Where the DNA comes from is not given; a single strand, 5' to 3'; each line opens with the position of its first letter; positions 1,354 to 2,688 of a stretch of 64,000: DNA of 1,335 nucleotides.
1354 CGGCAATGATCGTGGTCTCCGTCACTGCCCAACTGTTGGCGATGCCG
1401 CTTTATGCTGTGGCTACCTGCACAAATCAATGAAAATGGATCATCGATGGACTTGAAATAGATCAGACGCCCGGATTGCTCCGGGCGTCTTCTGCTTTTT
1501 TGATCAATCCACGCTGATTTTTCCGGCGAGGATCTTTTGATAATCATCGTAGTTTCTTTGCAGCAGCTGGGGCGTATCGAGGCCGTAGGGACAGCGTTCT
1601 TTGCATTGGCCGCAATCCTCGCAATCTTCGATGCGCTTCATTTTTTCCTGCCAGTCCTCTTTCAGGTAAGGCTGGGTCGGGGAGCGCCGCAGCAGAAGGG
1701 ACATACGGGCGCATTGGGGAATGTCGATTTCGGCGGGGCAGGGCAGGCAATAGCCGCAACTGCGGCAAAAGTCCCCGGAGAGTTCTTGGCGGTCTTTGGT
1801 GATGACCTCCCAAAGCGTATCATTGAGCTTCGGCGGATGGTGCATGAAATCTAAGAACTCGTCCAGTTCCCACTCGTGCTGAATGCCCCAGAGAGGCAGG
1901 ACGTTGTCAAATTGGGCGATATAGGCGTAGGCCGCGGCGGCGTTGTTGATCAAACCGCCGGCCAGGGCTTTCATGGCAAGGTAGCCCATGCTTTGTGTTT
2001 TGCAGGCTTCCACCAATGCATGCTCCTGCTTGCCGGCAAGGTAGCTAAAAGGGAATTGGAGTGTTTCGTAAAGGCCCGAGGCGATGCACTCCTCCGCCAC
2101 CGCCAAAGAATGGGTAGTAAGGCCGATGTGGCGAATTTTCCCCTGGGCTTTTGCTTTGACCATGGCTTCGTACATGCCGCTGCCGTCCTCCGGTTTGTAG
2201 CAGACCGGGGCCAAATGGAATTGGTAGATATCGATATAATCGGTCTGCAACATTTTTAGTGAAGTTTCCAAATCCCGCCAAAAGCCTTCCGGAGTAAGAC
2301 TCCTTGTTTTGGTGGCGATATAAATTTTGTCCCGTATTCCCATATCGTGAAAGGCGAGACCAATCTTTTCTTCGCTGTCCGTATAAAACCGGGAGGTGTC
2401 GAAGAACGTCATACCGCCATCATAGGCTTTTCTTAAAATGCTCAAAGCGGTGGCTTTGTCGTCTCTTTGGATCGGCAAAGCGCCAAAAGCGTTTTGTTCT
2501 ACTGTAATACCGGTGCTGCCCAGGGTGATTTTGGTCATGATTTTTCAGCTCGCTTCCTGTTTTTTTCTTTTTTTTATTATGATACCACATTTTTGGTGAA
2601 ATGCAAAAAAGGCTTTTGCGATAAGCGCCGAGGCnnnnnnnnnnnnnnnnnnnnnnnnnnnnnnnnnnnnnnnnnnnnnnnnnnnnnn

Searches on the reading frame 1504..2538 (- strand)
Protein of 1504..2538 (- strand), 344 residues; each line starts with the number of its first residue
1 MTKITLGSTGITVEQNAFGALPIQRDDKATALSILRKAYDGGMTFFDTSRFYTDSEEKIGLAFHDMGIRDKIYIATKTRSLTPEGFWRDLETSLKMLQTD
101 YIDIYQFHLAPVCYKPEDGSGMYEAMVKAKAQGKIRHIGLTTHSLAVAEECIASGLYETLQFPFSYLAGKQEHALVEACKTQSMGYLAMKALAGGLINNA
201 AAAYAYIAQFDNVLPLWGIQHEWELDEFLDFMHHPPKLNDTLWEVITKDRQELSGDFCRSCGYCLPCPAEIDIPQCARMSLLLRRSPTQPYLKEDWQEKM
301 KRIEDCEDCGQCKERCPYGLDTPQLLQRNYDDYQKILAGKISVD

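Call 62: find_encoding_contigs(protein=window:1504-2538:-, flank=10000, max_places=1)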
Protein window:1504-2538:- (344 aa): 5 contigs read that carry it; 1 place shown.
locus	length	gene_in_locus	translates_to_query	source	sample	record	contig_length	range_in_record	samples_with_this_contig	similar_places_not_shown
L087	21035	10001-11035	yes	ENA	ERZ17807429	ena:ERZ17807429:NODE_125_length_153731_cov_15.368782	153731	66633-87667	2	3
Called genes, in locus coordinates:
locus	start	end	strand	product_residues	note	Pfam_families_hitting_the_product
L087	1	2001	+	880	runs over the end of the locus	PF02687:FtsX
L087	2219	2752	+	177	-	PF02663:FmdE, PF01258:zf-dskA_traR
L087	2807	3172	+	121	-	PF12840:HTH_20 (weak), PF13412:HTH_24 (weak), PF01022:HTH_5, PF08279:HTH_11 (faint)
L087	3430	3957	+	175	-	PF02663:FmdE, PF01258:zf-dskA_traR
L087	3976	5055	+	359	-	PF01032:FecCD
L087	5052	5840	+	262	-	PF00005:ABC_tran, PF02463:SMC_N (weak), PF13304:AAA_21 (faint)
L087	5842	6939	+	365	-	PF01497:Peripla_BP_2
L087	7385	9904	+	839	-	PF00690:Cation_ATPase_N, PF00122:E1-E2_ATPase, PF00702:Hydrolase, PF13246:Cation_ATPase, PF00689:Cation_ATPase_C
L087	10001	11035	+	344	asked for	PF00248:Aldo_ket_red, PF13187:Fer4_9 (weak), PF13534:Fer4_17 (weak)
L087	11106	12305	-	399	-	PF07690:MFS_1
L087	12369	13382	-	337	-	PF00106:adh_short (weak), PF01073:3Beta_HSD, PF01370:Epimerase, PF02719:Polysacc_synt_2, PF04321:RmlD_sub_bind, PF08659:KR (faint), PF16363:GDP_Man_Dehyd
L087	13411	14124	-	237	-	PF01980:TrmO_N, PF18389:TrmO_C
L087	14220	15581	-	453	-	PF19124:DUF5808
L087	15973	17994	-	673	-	PF03030:H_PPase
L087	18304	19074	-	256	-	PF09339:HTH_IclR, PF01614:IclR_C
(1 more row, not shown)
